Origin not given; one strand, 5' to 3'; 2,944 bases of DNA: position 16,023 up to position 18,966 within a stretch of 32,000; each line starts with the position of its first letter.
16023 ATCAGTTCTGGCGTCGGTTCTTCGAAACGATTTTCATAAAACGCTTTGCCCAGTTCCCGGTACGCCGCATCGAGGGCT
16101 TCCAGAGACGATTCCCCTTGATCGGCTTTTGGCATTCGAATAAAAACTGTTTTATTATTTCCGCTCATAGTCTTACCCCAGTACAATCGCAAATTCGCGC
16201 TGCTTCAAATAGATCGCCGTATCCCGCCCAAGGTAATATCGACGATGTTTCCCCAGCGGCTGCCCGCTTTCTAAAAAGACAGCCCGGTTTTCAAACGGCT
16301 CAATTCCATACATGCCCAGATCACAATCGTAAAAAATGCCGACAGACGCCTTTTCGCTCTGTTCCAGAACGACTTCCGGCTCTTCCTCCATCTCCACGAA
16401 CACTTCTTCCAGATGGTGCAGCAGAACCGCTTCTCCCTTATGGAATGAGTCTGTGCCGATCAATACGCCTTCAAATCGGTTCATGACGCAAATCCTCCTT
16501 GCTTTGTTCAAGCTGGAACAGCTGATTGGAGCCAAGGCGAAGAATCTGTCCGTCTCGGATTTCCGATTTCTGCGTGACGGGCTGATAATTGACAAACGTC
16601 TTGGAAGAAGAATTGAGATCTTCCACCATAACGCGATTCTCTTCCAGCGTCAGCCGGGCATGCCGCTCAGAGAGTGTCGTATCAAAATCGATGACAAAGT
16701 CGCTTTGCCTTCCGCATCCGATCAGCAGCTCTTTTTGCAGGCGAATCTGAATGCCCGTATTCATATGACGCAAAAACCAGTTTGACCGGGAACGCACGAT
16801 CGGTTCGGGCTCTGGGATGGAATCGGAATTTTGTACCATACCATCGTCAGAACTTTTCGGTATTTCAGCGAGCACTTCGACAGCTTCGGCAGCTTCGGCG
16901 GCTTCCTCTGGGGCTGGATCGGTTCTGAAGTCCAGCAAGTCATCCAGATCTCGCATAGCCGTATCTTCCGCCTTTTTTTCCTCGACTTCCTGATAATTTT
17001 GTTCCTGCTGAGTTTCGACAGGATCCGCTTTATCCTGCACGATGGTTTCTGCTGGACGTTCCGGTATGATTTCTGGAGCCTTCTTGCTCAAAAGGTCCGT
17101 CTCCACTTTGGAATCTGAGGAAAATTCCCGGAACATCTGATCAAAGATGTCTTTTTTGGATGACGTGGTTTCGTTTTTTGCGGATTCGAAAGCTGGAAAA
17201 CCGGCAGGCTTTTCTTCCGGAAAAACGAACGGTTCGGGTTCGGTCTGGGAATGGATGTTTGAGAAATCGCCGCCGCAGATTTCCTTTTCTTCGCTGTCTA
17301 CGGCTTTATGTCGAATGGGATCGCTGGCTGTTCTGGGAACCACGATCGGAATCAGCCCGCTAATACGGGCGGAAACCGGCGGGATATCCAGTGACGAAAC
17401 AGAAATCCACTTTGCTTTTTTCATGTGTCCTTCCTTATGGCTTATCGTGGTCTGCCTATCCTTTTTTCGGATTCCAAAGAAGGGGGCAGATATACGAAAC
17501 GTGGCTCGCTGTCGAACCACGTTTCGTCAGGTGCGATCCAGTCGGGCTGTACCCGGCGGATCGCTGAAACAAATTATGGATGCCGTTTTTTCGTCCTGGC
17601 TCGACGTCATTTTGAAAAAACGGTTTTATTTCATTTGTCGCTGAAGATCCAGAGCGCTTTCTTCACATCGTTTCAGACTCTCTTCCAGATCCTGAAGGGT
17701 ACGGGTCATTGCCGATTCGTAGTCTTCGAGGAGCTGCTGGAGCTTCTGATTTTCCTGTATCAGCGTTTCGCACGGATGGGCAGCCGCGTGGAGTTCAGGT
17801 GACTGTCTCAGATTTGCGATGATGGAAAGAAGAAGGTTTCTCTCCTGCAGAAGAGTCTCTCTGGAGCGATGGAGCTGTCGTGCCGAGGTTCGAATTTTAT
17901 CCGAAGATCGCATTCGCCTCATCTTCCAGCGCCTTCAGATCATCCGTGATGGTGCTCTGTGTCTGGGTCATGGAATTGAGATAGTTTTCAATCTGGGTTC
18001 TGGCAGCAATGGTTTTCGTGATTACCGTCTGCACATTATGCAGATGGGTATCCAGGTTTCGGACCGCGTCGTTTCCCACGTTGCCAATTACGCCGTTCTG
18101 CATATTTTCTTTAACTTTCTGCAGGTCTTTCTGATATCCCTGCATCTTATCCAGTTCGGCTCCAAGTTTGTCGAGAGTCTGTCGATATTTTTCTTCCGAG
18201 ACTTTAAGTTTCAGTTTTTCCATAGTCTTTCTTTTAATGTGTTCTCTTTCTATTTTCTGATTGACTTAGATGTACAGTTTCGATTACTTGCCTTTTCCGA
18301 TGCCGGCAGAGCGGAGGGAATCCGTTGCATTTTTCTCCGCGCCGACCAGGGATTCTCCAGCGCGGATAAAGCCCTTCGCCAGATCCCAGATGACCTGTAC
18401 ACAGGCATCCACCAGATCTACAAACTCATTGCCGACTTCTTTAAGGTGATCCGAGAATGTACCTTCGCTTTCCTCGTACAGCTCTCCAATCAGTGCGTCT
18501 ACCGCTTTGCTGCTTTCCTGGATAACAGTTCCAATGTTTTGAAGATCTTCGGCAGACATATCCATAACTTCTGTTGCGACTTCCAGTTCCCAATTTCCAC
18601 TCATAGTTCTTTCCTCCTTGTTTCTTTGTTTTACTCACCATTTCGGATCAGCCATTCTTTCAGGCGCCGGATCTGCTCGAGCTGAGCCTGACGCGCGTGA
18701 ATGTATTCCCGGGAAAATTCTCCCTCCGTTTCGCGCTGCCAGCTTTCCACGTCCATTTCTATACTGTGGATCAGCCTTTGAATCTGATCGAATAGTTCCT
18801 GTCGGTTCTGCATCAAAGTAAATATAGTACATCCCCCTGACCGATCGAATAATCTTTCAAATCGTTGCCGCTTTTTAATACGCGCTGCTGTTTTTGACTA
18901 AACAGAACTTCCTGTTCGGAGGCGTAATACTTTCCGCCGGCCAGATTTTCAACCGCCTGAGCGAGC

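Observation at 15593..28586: Atypical type VII secretion-like operon: EssC + YukD + small helical proteins, but no recognisable EsaA/EssA/EssB or toxins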

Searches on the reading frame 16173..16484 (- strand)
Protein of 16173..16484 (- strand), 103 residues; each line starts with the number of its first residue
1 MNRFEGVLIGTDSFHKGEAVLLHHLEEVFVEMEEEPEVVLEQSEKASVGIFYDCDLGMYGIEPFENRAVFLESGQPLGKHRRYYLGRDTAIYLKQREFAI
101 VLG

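Call 64: find_homologous_proteins(query=window:16173-16484:-, max_evalue=0.001)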
Query window:16173-16484:- (103 aa): 3 proteins with E <= 0.001 among 3 candidates.
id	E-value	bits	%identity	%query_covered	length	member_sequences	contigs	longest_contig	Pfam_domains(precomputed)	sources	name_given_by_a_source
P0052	1.4e-60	220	98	100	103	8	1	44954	-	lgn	-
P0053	7.3e-24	102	96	52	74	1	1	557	-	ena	-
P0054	3.9e-23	100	100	50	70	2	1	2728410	-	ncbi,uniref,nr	ncbi:hypothetical protein [Allobaculum sp. Allo2]|uniref:hypothetical protein n=1 Tax=Allobaculum sp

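Call 66: find_encoding_contigs(protein=P0054, flank=10000, max_places=2)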
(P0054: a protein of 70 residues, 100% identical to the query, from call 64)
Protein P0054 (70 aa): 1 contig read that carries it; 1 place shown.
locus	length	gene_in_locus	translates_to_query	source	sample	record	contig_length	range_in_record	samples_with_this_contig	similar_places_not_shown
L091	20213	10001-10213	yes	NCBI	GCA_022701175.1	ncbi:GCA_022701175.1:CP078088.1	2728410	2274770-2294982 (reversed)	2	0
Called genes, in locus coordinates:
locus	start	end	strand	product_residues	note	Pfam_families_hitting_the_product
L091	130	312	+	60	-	-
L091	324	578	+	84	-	PF00069:Pkinase, PF07714:PK_Tyr_Ser-Thr (weak)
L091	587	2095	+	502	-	PF13428:TPR_14 (faint), PF13432:TPR_16 (faint), PF14559:TPR_19 (faint), PF00515:TPR_1 (faint), PF07719:TPR_2 (faint), PF13424:TPR_12 (faint)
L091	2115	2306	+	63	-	-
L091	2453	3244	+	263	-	PF16697:Yop-YscD_cpl, PF00498:FHA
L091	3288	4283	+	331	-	-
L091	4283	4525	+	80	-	-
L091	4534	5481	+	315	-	PF01580:FtsK_SpoIIIE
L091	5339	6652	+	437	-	PF01580:FtsK_SpoIIIE, PF05729:NACHT (weak), PF13401:AAA_22 (weak)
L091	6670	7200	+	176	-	-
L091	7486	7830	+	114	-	-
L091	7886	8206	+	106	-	-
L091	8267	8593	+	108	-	-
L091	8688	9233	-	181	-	-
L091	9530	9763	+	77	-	-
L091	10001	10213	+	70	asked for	-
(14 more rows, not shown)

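Call 78: predict_structure(protein=window:16173-16484:-)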
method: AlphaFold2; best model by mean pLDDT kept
length: 103 residues; sequences in the alignment: 1
mean_pLDDT: 33.3   pTM: 0.22
mean pLDDT of the five models: 33.3, 32.8, 29.3, 28.9, 28.0
residues with pLDDT >= 90: 0; 70-90: 0; 50-70: 0; < 50: 103
segments of 3 or more residues with pLDDT < 50: 1-103
pLDDT, mean of each block of 10 residues (from residue 1): 28 33 34 30 34 36 32 31 37 36 30
secondary structure, 60 per line:
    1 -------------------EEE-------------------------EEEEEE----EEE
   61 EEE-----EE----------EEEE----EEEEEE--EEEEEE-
elements in order: E20-22 E48-53 E58-63 E81-84 E89-94 E97-102

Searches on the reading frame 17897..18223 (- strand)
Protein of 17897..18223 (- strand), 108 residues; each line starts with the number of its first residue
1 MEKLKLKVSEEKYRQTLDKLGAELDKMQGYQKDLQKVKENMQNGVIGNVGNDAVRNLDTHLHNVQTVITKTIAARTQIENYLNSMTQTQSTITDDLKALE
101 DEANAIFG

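Call 4: search_protein_families(library=pfam, proteins=[window:17897-18223:-], max_evalue=1)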
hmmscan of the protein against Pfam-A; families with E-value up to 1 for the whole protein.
window:17897-18223:- (108 aa): 25 families
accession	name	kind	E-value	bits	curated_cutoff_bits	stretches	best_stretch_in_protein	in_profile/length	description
PF17675.6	APG6_N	-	0.0041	18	45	1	11-105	12-92/132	Apg6 coiled-coil region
PF09763.15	Sec3_CC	-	0.015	15.6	27.1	1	51-104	20-73/133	Exocyst complex component Sec3, coiled-coil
PF04513.17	Baculo_PEP_C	-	0.02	15.4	38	1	14-96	44-122/140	Baculovirus polyhedron envelope protein, PEP, C terminus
PF16515.11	HIP1_clath_bdg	-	0.021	15.6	28.8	1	25-104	16-97/99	Clathrin-binding domain of Huntingtin-interacting protein 1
PF17221.8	COMMD1_N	-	0.022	15.5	23.4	1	30-96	19-85/102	COMMD1 N-terminal domain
PF07889.17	DUF1664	-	0.029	14.9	34.6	1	7-69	51-111/124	Protein of unknown function (DUF1664)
PF06160.17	EzrA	-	0.04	12.7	39.6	1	25-104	252-330/557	Septation ring formation regulator, EzrA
PF00435.27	Spectrin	-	0.041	14.8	29.9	1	3-43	19-59/105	Spectrin repeat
PF19353.4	DUF5930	-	0.041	13.4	27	1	28-107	105-227/320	Family of unknown function (DUF5930)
PF22905.2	Hydro_N_hd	-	0.048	14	27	1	13-104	81-166/195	Hydrolase N-terminal helical domain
PF03961.19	FapA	-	0.054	13.5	31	1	9-73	197-261/272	Flagellar Assembly Protein A beta solenoid domain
PF01920.25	Prefoldin_2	-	0.056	13.9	27.6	0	63-107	59-103/106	Prefoldin subunit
PF11887.13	Mce4_CUP1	-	0.061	13.4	32.6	1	18-98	64-142/222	Cholesterol uptake porter CUP1 of Mce4, putative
PF22872.1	DUF7018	-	0.082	13.6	27.8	1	7-44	1-35/116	Domain of unknown function (DUF7018)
PF12699.13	phiKZ_IP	-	0.085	12.5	27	1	5-75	312-381/387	phiKZ-like phage internal head proteins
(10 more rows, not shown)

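Call 5: search_protein_families(library=ncbifam, proteins=[window:17897-18223:-], max_evalue=0.1)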
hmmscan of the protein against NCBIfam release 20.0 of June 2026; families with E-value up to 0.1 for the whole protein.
window:17897-18223:- (108 aa): 4 families
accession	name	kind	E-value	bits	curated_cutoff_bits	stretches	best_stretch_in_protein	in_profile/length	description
NF038350.1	taxis_HmpF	equivalog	8.8e-05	21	200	1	7-105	154-247/553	pilus motility taxis protein HmpF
TIGR00838.1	argH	equivalog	0.021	13.9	279.5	1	10-95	53-140/455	argininosuccinate lyase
NF006753.0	PRK09273.1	equivalog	0.032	13.6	137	1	14-98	127-208/211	hypothetical protein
TIGR02169.1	SMC_prok_A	equivalog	0.039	11.6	729.4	1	8-103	393-486/1165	chromosome segregation protein SMC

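Call 59: search_solved_structures(query=A2, max_evalue=10)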
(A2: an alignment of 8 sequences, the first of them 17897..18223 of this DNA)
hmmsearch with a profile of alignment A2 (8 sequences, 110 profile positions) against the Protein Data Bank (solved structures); distinct sequences matched with E-value up to 10: 176 (the best 60 are shown).
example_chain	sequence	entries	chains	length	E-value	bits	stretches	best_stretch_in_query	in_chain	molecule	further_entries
2jua_A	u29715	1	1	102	0.0017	21.8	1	27-109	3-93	de novo protein S836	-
1p68_A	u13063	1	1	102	0.0018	21.8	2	24-71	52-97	De novo designed protein S-824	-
2b9b_A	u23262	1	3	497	0.0018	21.8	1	14-108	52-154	Fusion glycoprotein F0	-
6b2z_d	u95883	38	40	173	0.002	21.6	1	18-101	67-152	ATP synthase subunit d, mitochondrial | ATP synthase subunit d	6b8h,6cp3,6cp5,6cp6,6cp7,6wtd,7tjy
8f29_7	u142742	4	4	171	0.002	21.6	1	18-101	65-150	ATP synthase subunit d, mitochondrial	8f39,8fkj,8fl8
8a3k_UNK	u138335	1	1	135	0.0028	21.1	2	21-108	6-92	sc-apCC-4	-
4wsg_A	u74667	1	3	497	0.0048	20.4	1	14-108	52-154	Fusion glycoprotein F0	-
1wp8_A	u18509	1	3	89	0.014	18.9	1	61-86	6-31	Fusion glycoprotein F0,Fusion glycoprotein F0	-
5mj3_C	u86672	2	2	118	0.017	18.6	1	62-90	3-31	ALPHABODY MA12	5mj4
9cxu_B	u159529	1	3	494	0.018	18.5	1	53-102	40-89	Hemagglutinin HA2 chain,Green fluorescent protein fusion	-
1wp7_A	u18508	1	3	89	0.02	18.4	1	61-86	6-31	fusion protein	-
2vrz_A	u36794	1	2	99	0.026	18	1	6-96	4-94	VIRULENCE FACTOR ESXA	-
6kos_A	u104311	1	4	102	0.029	17.9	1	21-109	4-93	SUWA (Super WA20)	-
2vs0_A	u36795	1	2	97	0.033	17.7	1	7-96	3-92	VIRULENCE FACTOR ESXA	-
1eq1_A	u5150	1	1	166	0.038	17.5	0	49-106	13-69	APOLIPOPHORIN-III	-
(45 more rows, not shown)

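Call 61: search_protein_families(library=pfam, alignment_id=A2, max_evalue=1)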
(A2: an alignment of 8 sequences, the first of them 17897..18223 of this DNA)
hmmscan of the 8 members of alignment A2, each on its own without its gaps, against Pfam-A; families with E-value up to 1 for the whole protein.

A. member 1, window:17897-18223:- (108 aa): 25 families
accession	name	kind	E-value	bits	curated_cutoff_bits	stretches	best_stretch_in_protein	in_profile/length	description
PF17675.6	APG6_N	-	0.0041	18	45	1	11-105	12-92/132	Apg6 coiled-coil region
PF09763.15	Sec3_CC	-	0.015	15.6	27.1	1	51-104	20-73/133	Exocyst complex component Sec3, coiled-coil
PF04513.17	Baculo_PEP_C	-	0.02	15.4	38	1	14-96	44-122/140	Baculovirus polyhedron envelope protein, PEP, C terminus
PF16515.11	HIP1_clath_bdg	-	0.021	15.6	28.8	1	25-104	16-97/99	Clathrin-binding domain of Huntingtin-interacting protein 1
PF17221.8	COMMD1_N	-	0.022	15.5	23.4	1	30-96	19-85/102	COMMD1 N-terminal domain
PF07889.17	DUF1664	-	0.029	14.9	34.6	1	7-69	51-111/124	Protein of unknown function (DUF1664)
PF06160.17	EzrA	-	0.04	12.7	39.6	1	25-104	252-330/557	Septation ring formation regulator, EzrA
PF00435.27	Spectrin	-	0.041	14.8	29.9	1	3-43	19-59/105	Spectrin repeat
PF19353.4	DUF5930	-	0.041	13.4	27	1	28-107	105-227/320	Family of unknown function (DUF5930)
PF22905.2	Hydro_N_hd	-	0.048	14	27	1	13-104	81-166/195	Hydrolase N-terminal helical domain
PF03961.19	FapA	-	0.054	13.5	31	1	9-73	197-261/272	Flagellar Assembly Protein A beta solenoid domain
PF01920.25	Prefoldin_2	-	0.056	13.9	27.6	0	63-107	59-103/106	Prefoldin subunit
PF11887.13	Mce4_CUP1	-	0.061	13.4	32.6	1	18-98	64-142/222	Cholesterol uptake porter CUP1 of Mce4, putative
PF22872.1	DUF7018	-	0.082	13.6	27.8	1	7-44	1-35/116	Domain of unknown function (DUF7018)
PF12699.13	phiKZ_IP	-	0.085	12.5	27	1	5-75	312-381/387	phiKZ-like phage internal head proteins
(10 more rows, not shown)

B. families by the number of members that match (of 8 scanned): 131 families (the first 25 are shown)
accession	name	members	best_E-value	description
PF06013.18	WXG100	6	0.0029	Proteins of 100 residues with WXG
PF03961.19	FapA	4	0.0044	Flagellar Assembly Protein A beta solenoid domain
PF20667.3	Sec10_N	4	0.0047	Exocyst complex component Sec10, N-terminal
PF06103.16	DUF948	4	0.02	Bacterial protein of unknown function (DUF948)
PF07889.17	DUF1664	4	0.029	Protein of unknown function (DUF1664)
PF01920.25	Prefoldin_2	4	0.056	Prefoldin subunit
PF23203.1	KIF21A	3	7.2e-05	KIF21A-like domain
PF13012.11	MitMem_reg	3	0.00016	Maintenance of mitochondrial structure and function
PF02996.22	Prefoldin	3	0.0035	Prefoldin subunit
PF17675.6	APG6_N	3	0.0041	Apg6 coiled-coil region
PF08651.15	DASH_Duo1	3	0.0089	DASH complex subunit Duo1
PF04513.17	Baculo_PEP_C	3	0.02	Baculovirus polyhedron envelope protein, PEP, C terminus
PF16515.11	HIP1_clath_bdg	3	0.021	Clathrin-binding domain of Huntingtin-interacting protein 1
PF00435.27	Spectrin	3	0.041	Spectrin repeat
PF06009.19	Laminin_II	3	0.074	Laminin Domain II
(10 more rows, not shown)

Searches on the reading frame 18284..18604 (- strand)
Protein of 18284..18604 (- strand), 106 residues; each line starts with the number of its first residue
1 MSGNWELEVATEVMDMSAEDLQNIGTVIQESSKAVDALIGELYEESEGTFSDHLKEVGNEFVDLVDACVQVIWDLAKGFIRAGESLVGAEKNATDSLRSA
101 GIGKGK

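Call 4: search_protein_families(library=pfam, proteins=[window:18284-18604:-], max_evalue=1)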
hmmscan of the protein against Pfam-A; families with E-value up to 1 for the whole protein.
window:18284-18604:- (106 aa): 3 families
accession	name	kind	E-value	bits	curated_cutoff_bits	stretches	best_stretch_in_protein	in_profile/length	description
PF06013.18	WXG100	-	0.058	14.1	27.3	1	7-90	2-85/86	Proteins of 100 residues with WXG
PF00934.25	PE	-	0.12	13.1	22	1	7-39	1-33/91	PE family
PF12236.14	Head-tail_con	-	0.28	10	27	1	10-40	373-404/489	Bacteriophage head to tail connecting protein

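Call 5: search_protein_families(library=ncbifam, proteins=[window:18284-18604:-], max_evalue=0.1)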
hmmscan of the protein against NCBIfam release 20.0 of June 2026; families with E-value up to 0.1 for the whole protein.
window:18284-18604:- (106 aa): 2 families
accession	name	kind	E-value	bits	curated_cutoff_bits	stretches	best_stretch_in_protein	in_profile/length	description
NF033443.1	BREX_PglZ_6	exception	0.019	13.2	400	1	4-99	287-386/958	BREX-6 system phosphatase PglZ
TIGR01174.1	ftsA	equivalog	0.028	13.5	175.85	1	2-72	142-211/371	cell division protein FtsA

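Call 60: search_solved_structures(query=A3, max_evalue=10)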
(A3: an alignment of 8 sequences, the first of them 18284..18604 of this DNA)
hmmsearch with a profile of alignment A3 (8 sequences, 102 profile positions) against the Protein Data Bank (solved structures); distinct sequences matched with E-value up to 10: 96 (the best 60 are shown).
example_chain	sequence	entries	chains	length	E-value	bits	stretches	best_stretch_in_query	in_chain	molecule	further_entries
4tql_A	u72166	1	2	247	1.3e-06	32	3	43-96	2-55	Three helix bundle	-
7y9n_A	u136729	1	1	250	0.00069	23.3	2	16-100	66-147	Spike protein S2',5HB-H2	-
8qad_A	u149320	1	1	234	0.0041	20.8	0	10-74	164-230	sc-apCC-6-LLIA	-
3g6b_A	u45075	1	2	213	0.0066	20.1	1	56-95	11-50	Methyl-accepting chemotaxis protein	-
4uos_A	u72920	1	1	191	0.0083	19.8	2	42-98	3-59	DESIGNED HELICAL BUNDLE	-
8a3k_UNK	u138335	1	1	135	0.0083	19.8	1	16-97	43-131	sc-apCC-4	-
2d3e_A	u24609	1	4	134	0.0086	19.7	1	16-82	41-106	General control protein GCN4 and Tropomyosin 1 alpha chain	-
7v93_A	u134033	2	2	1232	0.01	19.5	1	13-96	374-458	cas12c2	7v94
8oyx_A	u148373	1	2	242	0.013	19.2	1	30-92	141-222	De novo designed soluble GPCR-like protein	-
2efr_A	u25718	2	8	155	0.015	19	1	16-83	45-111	General control protein GCN4 and Tropomyosin 1 alpha chain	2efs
2tma_A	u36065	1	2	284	0.02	18.6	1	16-82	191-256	TROPOMYOSIN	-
1c1g_A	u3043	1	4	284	0.022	18.4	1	16-82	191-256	TROPOMYOSIN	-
3g67_A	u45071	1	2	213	0.025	18.3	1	56-95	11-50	Methyl-accepting chemotaxis protein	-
8q4g_G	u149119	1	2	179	0.031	17.9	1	16-82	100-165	Tropomyosin alpha-1 chain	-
8zbk_R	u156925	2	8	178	0.033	17.9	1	16-82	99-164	Tropomyosin alpha-1 chain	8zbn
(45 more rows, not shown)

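Call 87: search_protein_families(library=pfam, alignment_id=A3, max_evalue=1)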
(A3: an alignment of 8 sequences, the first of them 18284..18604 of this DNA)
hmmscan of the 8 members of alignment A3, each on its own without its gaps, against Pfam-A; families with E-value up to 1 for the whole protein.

A. member 1, window:18284-18604:- (106 aa): 3 families
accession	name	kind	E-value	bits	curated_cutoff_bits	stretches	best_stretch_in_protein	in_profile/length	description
PF06013.18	WXG100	-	0.058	14.1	27.3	1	7-90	2-85/86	Proteins of 100 residues with WXG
PF00934.25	PE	-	0.12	13.1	22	1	7-39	1-33/91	PE family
PF12236.14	Head-tail_con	-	0.28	10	27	1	10-40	373-404/489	Bacteriophage head to tail connecting protein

B. families by the number of members that match (of 8 scanned): 31 families (the first 25 are shown)
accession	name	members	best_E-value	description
PF00435.27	Spectrin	2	0.0069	Spectrin repeat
PF10015.14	ThermoDBP-RP_arch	1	0.0031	ThermoDBP-related, archaea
PF07097.16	DUF1359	1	0.0062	Protein of unknown function (DUF1359)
PF04513.17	Baculo_PEP_C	1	0.0099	Baculovirus polyhedron envelope protein, PEP, C terminus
PF06103.16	DUF948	1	0.014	Bacterial protein of unknown function (DUF948)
PF23160.2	Spectrin_1st_PEPL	1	0.015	Periplakin spectrin-like repeat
PF05859.17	Mis12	1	0.017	Mis12 protein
PF20651.3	EXOC6_Sec15_N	1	0.022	Exocyst complex component EXOC6/Sec15, N-terminal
PF05214.17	Baculo_p33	1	0.03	Baculovirus P33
PF18958.6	DUF5700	1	0.033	Putative zinc dependent peptidase (DUF5700)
PF03819.22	MazG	1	0.037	MazG nucleotide pyrophosphohydrolase domain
PF25154.1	TPR_AP5Z1_C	1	0.039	AP-5 complex subunit zeta-1, C-terminal TPR repeats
PF12641.12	Flavodoxin_3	1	0.04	Flavodoxin domain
PF22949.1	HRI2_3H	1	0.046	Heme-regulated eIF-2-alpha kinase, helical domain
PF04472.17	SepF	1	0.048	Cell division protein SepF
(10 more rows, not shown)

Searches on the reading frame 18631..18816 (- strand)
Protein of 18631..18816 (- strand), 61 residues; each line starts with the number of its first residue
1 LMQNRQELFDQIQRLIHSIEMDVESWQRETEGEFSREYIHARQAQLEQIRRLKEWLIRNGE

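Call 3: search_protein_families(library=pfam, proteins=[window:18631-18816:-], max_evalue=1)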
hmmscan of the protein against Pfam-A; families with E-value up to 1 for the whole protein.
window:18631-18816:- (61 aa): 0 families

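Call 5: search_protein_families(library=ncbifam, proteins=[window:18631-18816:-], max_evalue=0.1)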
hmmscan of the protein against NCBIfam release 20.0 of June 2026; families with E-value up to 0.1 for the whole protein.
window:18631-18816:- (61 aa): 0 families
